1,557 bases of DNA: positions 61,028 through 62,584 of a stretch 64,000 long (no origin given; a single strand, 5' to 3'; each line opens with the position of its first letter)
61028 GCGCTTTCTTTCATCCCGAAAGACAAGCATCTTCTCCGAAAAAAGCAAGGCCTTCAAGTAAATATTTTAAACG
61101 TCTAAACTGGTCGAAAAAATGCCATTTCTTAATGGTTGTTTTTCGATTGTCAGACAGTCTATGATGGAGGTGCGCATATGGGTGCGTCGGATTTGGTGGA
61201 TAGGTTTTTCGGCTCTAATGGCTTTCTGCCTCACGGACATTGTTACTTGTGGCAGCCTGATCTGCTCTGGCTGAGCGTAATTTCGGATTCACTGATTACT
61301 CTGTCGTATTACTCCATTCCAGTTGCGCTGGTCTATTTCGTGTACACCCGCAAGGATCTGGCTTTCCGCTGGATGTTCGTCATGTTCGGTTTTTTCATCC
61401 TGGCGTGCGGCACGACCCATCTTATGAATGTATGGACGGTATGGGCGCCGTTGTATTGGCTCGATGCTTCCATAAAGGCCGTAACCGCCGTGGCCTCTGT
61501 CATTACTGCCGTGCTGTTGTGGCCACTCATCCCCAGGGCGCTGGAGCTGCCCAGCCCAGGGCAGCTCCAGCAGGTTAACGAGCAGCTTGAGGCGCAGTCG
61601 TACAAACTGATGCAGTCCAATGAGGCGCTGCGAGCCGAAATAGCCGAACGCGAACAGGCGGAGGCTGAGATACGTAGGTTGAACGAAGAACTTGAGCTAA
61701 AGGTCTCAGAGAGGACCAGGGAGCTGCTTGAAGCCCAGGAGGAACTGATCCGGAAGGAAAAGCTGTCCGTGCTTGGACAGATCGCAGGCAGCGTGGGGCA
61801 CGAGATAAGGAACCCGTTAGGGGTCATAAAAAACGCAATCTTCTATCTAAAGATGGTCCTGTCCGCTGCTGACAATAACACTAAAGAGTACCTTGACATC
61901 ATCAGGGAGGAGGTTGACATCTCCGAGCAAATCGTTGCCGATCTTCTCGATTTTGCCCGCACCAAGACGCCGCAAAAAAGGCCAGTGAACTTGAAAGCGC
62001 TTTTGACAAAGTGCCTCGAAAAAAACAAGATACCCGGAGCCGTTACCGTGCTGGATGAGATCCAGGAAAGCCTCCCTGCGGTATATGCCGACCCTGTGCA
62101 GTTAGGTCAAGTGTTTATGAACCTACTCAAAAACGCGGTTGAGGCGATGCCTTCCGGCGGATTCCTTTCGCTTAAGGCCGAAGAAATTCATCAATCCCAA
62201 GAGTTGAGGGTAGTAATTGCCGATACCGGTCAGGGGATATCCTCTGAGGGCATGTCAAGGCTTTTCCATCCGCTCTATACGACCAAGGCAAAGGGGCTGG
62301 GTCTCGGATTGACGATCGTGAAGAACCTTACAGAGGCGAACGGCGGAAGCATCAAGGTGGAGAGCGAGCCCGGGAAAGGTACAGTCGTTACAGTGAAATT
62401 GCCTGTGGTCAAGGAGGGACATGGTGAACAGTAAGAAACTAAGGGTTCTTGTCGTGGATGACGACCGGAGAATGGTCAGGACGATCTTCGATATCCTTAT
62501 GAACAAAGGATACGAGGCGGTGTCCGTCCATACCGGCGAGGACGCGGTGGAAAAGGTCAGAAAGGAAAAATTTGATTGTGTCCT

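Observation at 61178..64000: Histidine kinase with an ethylene-receptor-like copper-binding transmembrane domain, followed by a double-REC regulator and a REC-PAS protein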

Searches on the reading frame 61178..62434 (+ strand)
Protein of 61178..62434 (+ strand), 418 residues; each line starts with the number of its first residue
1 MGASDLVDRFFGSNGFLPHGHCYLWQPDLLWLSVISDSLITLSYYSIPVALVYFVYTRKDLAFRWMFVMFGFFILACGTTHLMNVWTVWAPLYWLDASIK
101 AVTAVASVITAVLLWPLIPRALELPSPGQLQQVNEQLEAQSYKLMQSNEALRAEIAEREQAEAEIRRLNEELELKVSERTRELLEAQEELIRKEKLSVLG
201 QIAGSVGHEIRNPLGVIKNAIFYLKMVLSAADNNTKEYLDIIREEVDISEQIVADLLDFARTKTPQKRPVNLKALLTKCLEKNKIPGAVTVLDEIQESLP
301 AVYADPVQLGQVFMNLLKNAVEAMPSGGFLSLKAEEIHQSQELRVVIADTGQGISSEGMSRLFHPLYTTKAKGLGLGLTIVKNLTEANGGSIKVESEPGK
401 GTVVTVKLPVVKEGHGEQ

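Call 6: search_protein_families(library=pfam, proteins=[window:61178-62434:+], max_evalue=1)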
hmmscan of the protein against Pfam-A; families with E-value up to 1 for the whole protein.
window:61178-62434:+ (418 aa): 8 families
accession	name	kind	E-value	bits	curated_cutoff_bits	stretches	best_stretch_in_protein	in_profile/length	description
PF25487.1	ETR1_N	-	3.4e-40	136.7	27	1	29-124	2-97/97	Ethylene receptor 1-like, N-terminal domain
PF02518.31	HATPase_c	-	7.1e-25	88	26.4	1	305-410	2-109/111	Histidine kinase-, DNA gyrase B-, and HSP90-like ATPase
PF00512.31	HisKA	-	2.1e-11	44.1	26.9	1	200-262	3-63/66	His Kinase A (phospho-acceptor) domain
PF06785.16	UPF0242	-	0.00017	22.1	33.5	1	41-196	8-151/194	Uncharacterised protein family (UPF0242) N-terminus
PF14501.12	HATPase_c_5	-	0.0065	16.8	22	1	308-397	5-91/102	GHKL domain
PF13589.12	HATPase_c_3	-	0.029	14.8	25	1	311-363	5-54/137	Histidine kinase-, DNA gyrase B-, and HSP90-like ATPase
PF13581.12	HATPase_c_2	-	0.06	13.8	27.4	1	339-405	63-124/127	Histidine kinase-like ATPase domain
PF15558.11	DUF4659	-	0.29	10.5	27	1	136-197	91-152/374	Domain of unknown function (DUF4659)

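Call 7: search_protein_families(library=ncbifam, proteins=[window:61178-62434:+], max_evalue=1)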
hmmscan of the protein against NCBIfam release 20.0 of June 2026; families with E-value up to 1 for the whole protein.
window:61178-62434:+ (418 aa): 91 families (the best 25 are shown)
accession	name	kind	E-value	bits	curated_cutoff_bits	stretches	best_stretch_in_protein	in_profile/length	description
NF008468.0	PRK11360.1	equivalog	1.1e-60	205.7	646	1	182-415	379-613/616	two-component system sensor histidine kinase AtoS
NF007688.0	PRK10364.1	equivalog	6.8e-52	176.7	479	1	179-413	222-454/460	two-component system sensor histidine kinase ZraS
NF038348.1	T2SS_HK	subfamily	2.1e-37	128.8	450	2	250-410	412-573/574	histidine kinase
NF010411.0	PRK13837.1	equivalog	9.4e-37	126.4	647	1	148-413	401-678/828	two-component system VirA-like sensor kinase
NF052574.1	HisKinEspCMyxo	equivalog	6.9e-36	123.7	1200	1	186-412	404-639/785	serine histidine kinase EspC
NF053867.1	SprKinKinDBac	equivalog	8e-36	123.5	775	1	193-412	280-499/500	sporulation kinase KinD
NF006800.0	PRK09303.1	equivalog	4.7e-32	111.4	342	1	133-412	88-379/383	histidine kinase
NF046044.1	PnpS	equivalog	4.9e-32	111.4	400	1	204-409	175-390/390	two-component system histidine kinase PnpS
NF010076.0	PRK13557.1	subfamily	3.9e-30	104.8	631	1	185-414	149-398/540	histidine kinase famiy protein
NF047794.1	HisKinPtgB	equivalog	2.6e-29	102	1000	1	165-404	405-649/656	two-component system sensor histidine kinase PgtB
NF046020.1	HisKinCckABruc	equivalog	4.2e-29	101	1000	1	183-411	466-708/868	cell cycle histidine kinase CckA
TIGR02916.1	PEP_his_kin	equivalog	4.6e-28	98.2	300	1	184-409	460-679/679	XrtA/PEP-CTERM system histidine kinase PrsK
NF041777.1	sens_FixL_Rhizob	equivalog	5.5e-28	97.9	850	1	182-412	245-483/485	sensor protein FixL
TIGR02966.1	phoR_proteo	equivalog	5.9e-28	97.8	334.2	1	203-407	118-332/333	phosphate regulon sensor histidine kinase PhoR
NF052573.1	HisKinEspAMyxo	equivalog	7.7e-28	97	1400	1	181-412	366-613/755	serine histidine kinase EspA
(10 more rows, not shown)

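Call 8: find_encoding_contigs(protein=window:61178-62434:+, flank=10000, max_places=6)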
Protein window:61178-62434:+ (418 aa): 2 contigs read that carry it; 2 places shown.
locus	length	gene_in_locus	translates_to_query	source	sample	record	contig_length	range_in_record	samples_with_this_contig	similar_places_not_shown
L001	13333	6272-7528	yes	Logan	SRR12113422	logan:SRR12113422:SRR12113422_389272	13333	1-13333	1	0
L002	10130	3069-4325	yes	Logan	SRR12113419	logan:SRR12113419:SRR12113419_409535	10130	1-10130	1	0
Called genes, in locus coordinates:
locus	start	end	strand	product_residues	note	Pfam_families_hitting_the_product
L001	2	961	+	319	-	?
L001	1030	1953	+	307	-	PF00762:Ferrochelatase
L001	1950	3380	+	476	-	PF01266:DAO, PF01593:Amino_oxidase, PF03486:HI0933_like (faint), PF07992:Pyr_redox_2 (faint), PF13450:NAD_binding_8, PF13454:NAD_binding_9 (faint), PF13738:Pyr_redox_3 (faint)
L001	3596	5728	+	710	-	PF14827:dCache_3 (weak), PF00672:HAMP, PF01590:GAF, PF13185:GAF_2, PF13492:GAF_3, PF00990:GGDEF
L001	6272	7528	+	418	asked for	PF25487:ETR1_N, PF00512:HisKA, PF02518:HATPase_c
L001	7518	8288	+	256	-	PF00072:Response_reg, PF06490:FleQ (faint), PF00072:Response_reg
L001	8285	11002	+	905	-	PF00072:Response_reg, PF08447:PAS_3, PF00989:PAS, PF13426:PAS_9, PF08447:PAS_3, PF01590:GAF, PF13185:GAF_2, PF00990:GGDEF, +2 more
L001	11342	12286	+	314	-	PF02374:ArsA_ATPase (weak), PF06564:CBP_BcsQ, PF07015:VirC1 (weak), PF09140:MipZ, PF10609:ParA (weak), PF13614:AAA_31, PF00142:Fer4_NifH, PF01656:CbiA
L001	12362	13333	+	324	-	?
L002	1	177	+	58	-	?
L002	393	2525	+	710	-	PF14827:dCache_3 (weak), PF00672:HAMP, PF01590:GAF, PF13185:GAF_2, PF13492:GAF_3, PF00990:GGDEF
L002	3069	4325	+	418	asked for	PF25487:ETR1_N, PF00512:HisKA, PF02518:HATPase_c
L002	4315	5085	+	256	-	PF00072:Response_reg, PF06490:FleQ (faint), PF00072:Response_reg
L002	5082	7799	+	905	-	PF00072:Response_reg, PF08447:PAS_3, PF00989:PAS, PF13426:PAS_9, PF08447:PAS_3, PF01590:GAF, PF13185:GAF_2, PF00990:GGDEF, +2 more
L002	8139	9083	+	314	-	PF02374:ArsA_ATPase (weak), PF06564:CBP_BcsQ, PF07015:VirC1 (weak), PF09140:MipZ, PF10609:ParA (weak), PF13614:AAA_31, PF00142:Fer4_NifH, PF01656:CbiA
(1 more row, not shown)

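Call 9: find_homologous_proteins(query=window:61178-62434:+)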
Query window:61178-62434:+ (418 aa): 3656 proteins with E <= 0.001 among 8000 candidates; the best 120 are listed.
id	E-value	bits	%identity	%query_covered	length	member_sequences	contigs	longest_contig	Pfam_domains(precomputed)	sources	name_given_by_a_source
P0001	5.5e-273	923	100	100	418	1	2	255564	PF02518.32,PF00512.32,PF25487.2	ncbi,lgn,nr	ncbi:MAG: hypothetical protein HYS21_09505 [Deltaproteobacteria bacterium]|nr:hypothetical protein [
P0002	1.5e-142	494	56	97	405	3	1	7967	PF02518.32,PF00512.32,PF25487.2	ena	-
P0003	1.8e-141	490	55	97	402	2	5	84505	PF02518.32,PF00512.32,PF25487.2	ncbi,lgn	-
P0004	2.0e-140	487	54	97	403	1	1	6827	PF02518.32,PF00512.32,PF25487.2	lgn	-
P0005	1.4e-137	477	53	61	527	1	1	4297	PF13426.14,PF13188.14,PF24820.2,PF08448.17,PF02518.32,PF00512.32,PF00989.32,PF25487.2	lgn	-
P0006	2.5e-135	470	53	96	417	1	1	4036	PF02518.32,PF00512.32,PF25487.2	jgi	jgi:signal transduction histidine kinase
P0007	4.6e-135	469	56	94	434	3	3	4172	PF02518.32,PF00512.32,PF25487.2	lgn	-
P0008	4.2e-133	462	53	95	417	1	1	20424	PF02518.32,PF00512.32,PF25487.2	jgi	jgi:signal transduction histidine kinase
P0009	3.3e-131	456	53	95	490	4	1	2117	PF02518.32,PF00512.32,PF25487.2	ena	-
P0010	4.3e-129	449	53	94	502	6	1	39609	PF02518.32,PF00512.32,PF25487.2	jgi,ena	-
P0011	1.6e-126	441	53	94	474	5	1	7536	PF02518.32,PF00512.32,PF25487.2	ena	-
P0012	5.6e-126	439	52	94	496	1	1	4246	PF02518.32,PF00512.32,PF25487.2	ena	-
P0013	7.2e-126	439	53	94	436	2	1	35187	PF02518.32,PF00512.32,PF25487.2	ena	-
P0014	2.2e-125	437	54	63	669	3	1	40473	PF08448.17,PF02518.32,PF00512.32,PF00989.32,PF25487.2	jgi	jgi:PAS domain S-box-containing protein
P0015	4.0e-124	433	53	94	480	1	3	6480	PF02518.32,PF00512.32,PF25487.2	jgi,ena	-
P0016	6.0e-124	432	52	63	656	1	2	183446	PF13426.14,PF13188.14,PF08448.17,PF02518.32,PF00512.32,PF00989.32,PF25487.2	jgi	jgi:PAS domain S-box-containing protein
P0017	3.7e-123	430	53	89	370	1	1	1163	PF02518.32,PF00512.32,PF25487.2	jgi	jgi:signal transduction histidine kinase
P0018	1.4e-118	415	47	64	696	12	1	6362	PF08448.17,PF02518.32,PF00512.32,PF00989.32,PF25487.2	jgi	jgi:PAS domain S-box-containing protein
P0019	3.1e-115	404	47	55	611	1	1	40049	PF08447.19,PF13426.14,PF02518.32,PF00512.32,PF00989.32,PF25487.2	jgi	jgi:PAS domain S-box-containing protein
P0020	1.3e-113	398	48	60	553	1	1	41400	PF13185.13,PF02518.32,PF00512.32,PF25487.2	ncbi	-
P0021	7.2e-110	386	48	94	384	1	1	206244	PF02518.32,PF00512.32,PF25487.2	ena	-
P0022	2.8e-107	377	44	59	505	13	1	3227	PF13426.14,PF13188.14,PF24820.2,PF08448.17,PF02518.32,PF00512.32,PF00989.32,PF25487.2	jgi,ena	jgi:two-component system sensor kinase FixL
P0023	5.9e-107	376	47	95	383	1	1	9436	PF02518.32,PF00512.32,PF25487.2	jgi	jgi:signal transduction histidine kinase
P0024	1.1e-106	375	47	95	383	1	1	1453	PF02518.32,PF00512.32,PF25487.2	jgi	jgi:signal transduction histidine kinase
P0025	2.7e-106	374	48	95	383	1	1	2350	PF02518.32,PF00512.32,PF25487.2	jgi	jgi:signal transduction histidine kinase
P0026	4.0e-105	370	48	95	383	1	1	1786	PF02518.32,PF00512.32,PF25487.2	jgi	jgi:signal transduction histidine kinase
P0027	1.1e-104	369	52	46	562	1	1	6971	PF13426.14,PF13188.14,PF08448.17,PF00512.32,PF00989.32,PF25487.2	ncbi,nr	ncbi:MAG: PAS domain-containing protein, partial [Geobacteraceae bacterium]|nr:PAS domain-containing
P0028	8.6e-97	343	43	95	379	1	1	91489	PF02518.32,PF00512.32,PF25487.2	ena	-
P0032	3.7e-91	324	44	57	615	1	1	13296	PF13426.14,PF13188.14,PF12860.14,PF24820.2,PF08448.17,PF02518.32,PF00512.32,PF00989.32,PF25487.2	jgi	jgi:protein-histidine pros-kinase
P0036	1.0e-90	323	42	58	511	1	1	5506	PF13426.14,PF13188.14,PF08448.17,PF02518.32,PF00512.32,PF00989.32,PF25487.2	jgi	jgi:two-component system, LuxR family, sensor kinase FixL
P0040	3.6e-89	318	55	42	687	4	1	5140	PF08447.19,PF13426.14,PF08448.17,PF02518.32,PF00512.32,PF00989.32,PF25487.2,PF06785.17,PF00072.31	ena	-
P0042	6.1e-88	314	54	44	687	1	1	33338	PF08447.19,PF13426.14,PF08448.17,PF02518.32,PF00512.32,PF00989.32,PF25487.2,PF00072.31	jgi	jgi:two-component system cell cycle sensor histidine kinase/response regulator CckA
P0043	9.8e-88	313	44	94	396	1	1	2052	PF02518.32,PF00512.32,PF25487.2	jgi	jgi:signal transduction histidine kinase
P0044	1.0e-87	313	39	99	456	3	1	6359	PF02518.32,PF00512.32,PF25487.2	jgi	jgi:C4-dicarboxylate-specific signal transduction histidine kinase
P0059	5.5e-85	304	56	39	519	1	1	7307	PF10090.16,PF13426.14,PF13188.14,PF24820.2,PF08448.17,PF02518.32,PF00512.32,PF00989.32,PF25487.2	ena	-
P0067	2.2e-84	302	57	39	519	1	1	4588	PF10090.16,PF13426.14,PF13188.14,PF24820.2,PF08448.17,PF02518.32,PF00512.32,PF00989.32,PF25487.2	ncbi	ncbi:MAG TPA: PAS domain S-box protein [Candidatus Binatia bacterium]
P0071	2.9e-84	302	56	39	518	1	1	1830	PF10090.16,PF13426.14,PF13188.14,PF24820.2,PF08448.17,PF02518.32,PF00512.32,PF00989.32,PF25487.2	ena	-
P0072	2.9e-84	302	40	96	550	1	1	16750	PF02518.32,PF00512.32,PF25487.2,PF00072.31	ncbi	-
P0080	1.1e-83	300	57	39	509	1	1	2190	PF10090.16,PF13426.14,PF13188.14,PF24820.2,PF08448.17,PF02518.32,PF00512.32,PF00989.32,PF25487.2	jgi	jgi:two-component system, LuxR family, sensor kinase FixL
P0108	4.1e-82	295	52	68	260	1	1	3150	PF00512.32,PF25487.2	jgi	jgi:signal transduction histidine kinase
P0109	4.7e-82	294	56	39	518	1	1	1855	PF10090.16,PF13426.14,PF13188.14,PF24820.2,PF08448.17,PF02518.32,PF00512.32,PF00989.32,PF25487.2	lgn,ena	-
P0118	7.6e-82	294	55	39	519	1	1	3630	PF10090.16,PF13426.14,PF13188.14,PF24820.2,PF08448.17,PF02518.32,PF00512.32,PF00989.32,PF25487.2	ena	-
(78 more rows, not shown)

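Call 11: search_protein_families(library=pfam, proteins=[L001:8285-11002:+, L001:11342-12286:+, L001:12362-13333:+, L001:2-961:+], max_evalue=0.01)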
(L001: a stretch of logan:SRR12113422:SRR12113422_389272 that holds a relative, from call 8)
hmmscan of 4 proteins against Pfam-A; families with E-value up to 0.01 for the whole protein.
L001:8285-11002:+ (905 aa): 11 families
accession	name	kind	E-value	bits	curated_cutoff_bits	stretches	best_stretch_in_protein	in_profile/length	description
PF00990.26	GGDEF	-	2.4e-47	161.2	23.8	1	746-893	2-161/161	Diguanylate cyclase, GGDEF domain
PF08447.18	PAS_3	-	3.3e-26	91.8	25.6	2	286-368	3-86/89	PAS fold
PF00072.30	Response_reg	-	3.1e-25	88.9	30.2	1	7-116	1-110/111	Response regulator receiver domain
PF01590.32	GAF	-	7.6e-19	69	22.4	2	410-546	3-127/133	GAF domain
PF13185.12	GAF_2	-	1.6e-16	61.2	28.6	1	617-733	19-136/136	GAF domain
PF00989.32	PAS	-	2.1e-14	53.9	22.6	1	263-374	2-113/113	PAS fold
PF13492.12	GAF_3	-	2.7e-13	50.9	27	1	620-734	20-129/129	GAF domain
PF13426.13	PAS_9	-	4.8e-09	36.9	27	1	274-376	3-103/103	PAS domain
PF08448.16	PAS_4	-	1.2e-06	29.1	23.1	1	269-378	2-109/110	PAS fold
PF13188.13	PAS_8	-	2.6e-05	24.4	21.8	1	262-311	1-51/65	PAS domain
PF22335.1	Cas10-Cmr2_palm2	-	8.9e-05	23.1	27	1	779-894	4-132/133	Cas10/Cmr2, second palm domain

L001:11342-12286:+ (314 aa): 9 families
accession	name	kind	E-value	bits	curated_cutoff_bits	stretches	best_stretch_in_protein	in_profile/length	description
PF13614.12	AAA_31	-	1.9e-44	152.2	27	1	69-237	2-175/177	AAA domain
PF01656.29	CbiA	-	1.3e-21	77.3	25.4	1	71-288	1-123/125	CobQ/CobB/MinD/ParA nucleotide binding domain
PF06564.18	CBP_BcsQ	-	1.1e-12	48.5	21.3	1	70-308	3-231/234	Cellulose biosynthesis protein BcsQ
PF09140.17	MipZ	-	4.3e-10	39.8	20.7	1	70-210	2-130/262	ATPase MipZ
PF10609.15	ParA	-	8.2e-09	35.7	27.1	1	68-106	3-41/246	NUBPL iron-transfer P-loop NTPase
PF00142.24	Fer4_NifH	-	9.7e-09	35.5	25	1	74-139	5-70/271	4Fe-4S iron sulfur cluster binding proteins, NifH/frxC family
PF07015.17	VirC1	-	8.7e-08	32.2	24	1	69-112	2-45/231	VirC1 protein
PF02374.21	ArsA_ATPase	-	2.5e-06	27.3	24.3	1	74-117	6-49/305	Anion-transporting ATPase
PF03308.22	MeaB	-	0.0099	15.4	23.1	0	78-110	42-74/273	Methylmalonyl Co-A mutase-associated GTPase MeaB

L001:12362-13333:+ (324 aa): 3 families
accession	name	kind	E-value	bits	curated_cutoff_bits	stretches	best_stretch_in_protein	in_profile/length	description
PF18947.5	HAMP_2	-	1.4e-19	70.3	24.3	2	210-271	3-64/67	HAMP domain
PF00672.30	HAMP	-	2.2e-19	70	25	2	223-272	2-51/53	HAMP domain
PF04513.17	Baculo_PEP_C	-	4.8e-05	23.9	38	0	167-241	34-101/140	Baculovirus polyhedron envelope protein, PEP, C terminus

L001:2-961:+ (319 aa): 1 family
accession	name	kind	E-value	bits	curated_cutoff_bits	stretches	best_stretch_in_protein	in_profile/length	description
PF01208.23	URO-D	-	2.1e-124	415.5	23.9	1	1-316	26-346/346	Uroporphyrinogen decarboxylase (URO-D)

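Call 12: search_solved_structures(query=window:61178-62434:+, max_evalue=0.001, show_alignments=1)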
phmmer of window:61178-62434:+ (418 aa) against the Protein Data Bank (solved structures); distinct sequences matched with E-value up to 0.001: 64 (the best 60 are shown).
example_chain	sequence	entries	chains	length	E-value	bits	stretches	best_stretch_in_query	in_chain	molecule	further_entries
9jfj_A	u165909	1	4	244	1.7e-37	132.8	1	179-410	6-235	Sensor histidine kinase ZraS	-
3d36_A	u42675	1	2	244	3.5e-33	118.6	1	190-411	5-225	Sporulation kinase B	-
3a0r_A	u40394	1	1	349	2.2e-27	99.5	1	180-410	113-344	Sensor protein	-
4gcz_A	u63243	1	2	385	3.3e-25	92.3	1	181-413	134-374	Blue-light photoreceptor, Sensor protein fixL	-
8a3u_A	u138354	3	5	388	5.1e-25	91.7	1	181-413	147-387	Putative Sensory box protein,Sensor protein FixL | Putative Sensory box protein,Putative Sensory box protein,Sensor protein FixL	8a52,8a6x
8a7f_A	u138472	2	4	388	5.1e-25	91.7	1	181-413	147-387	Putative Sensory box protein,Sensor protein FixL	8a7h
4jas_A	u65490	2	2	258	1.9e-19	73.4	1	190-414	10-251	Histidine kinase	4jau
5uht_A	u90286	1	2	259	1.3e-18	70.6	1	189-414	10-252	Sensor histidine kinase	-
2c2a_A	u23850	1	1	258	1.3e-18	70.6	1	190-414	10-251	SENSOR HISTIDINE KINASE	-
3dge_A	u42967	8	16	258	1.3e-18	70.6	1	190-414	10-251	Sensor protein | Histidine kinase | Sensor histidine kinase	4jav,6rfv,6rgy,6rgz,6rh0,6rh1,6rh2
6azr_A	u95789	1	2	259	2.4e-18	69.7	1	189-414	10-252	Sensor histidine kinase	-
8vc9_A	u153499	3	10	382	3.8e-18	69.1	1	170-410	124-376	Leptospira virulence regulator B (LvrB) | histidine kinase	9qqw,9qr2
4q20_A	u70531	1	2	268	4.7e-18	68.8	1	200-413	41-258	Sensor protein DivL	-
7z8n_A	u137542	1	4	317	5.2e-18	68.6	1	160-410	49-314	Histidine kinase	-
5idj_A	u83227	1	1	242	1.4e-17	67.2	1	192-411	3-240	Histidine kinase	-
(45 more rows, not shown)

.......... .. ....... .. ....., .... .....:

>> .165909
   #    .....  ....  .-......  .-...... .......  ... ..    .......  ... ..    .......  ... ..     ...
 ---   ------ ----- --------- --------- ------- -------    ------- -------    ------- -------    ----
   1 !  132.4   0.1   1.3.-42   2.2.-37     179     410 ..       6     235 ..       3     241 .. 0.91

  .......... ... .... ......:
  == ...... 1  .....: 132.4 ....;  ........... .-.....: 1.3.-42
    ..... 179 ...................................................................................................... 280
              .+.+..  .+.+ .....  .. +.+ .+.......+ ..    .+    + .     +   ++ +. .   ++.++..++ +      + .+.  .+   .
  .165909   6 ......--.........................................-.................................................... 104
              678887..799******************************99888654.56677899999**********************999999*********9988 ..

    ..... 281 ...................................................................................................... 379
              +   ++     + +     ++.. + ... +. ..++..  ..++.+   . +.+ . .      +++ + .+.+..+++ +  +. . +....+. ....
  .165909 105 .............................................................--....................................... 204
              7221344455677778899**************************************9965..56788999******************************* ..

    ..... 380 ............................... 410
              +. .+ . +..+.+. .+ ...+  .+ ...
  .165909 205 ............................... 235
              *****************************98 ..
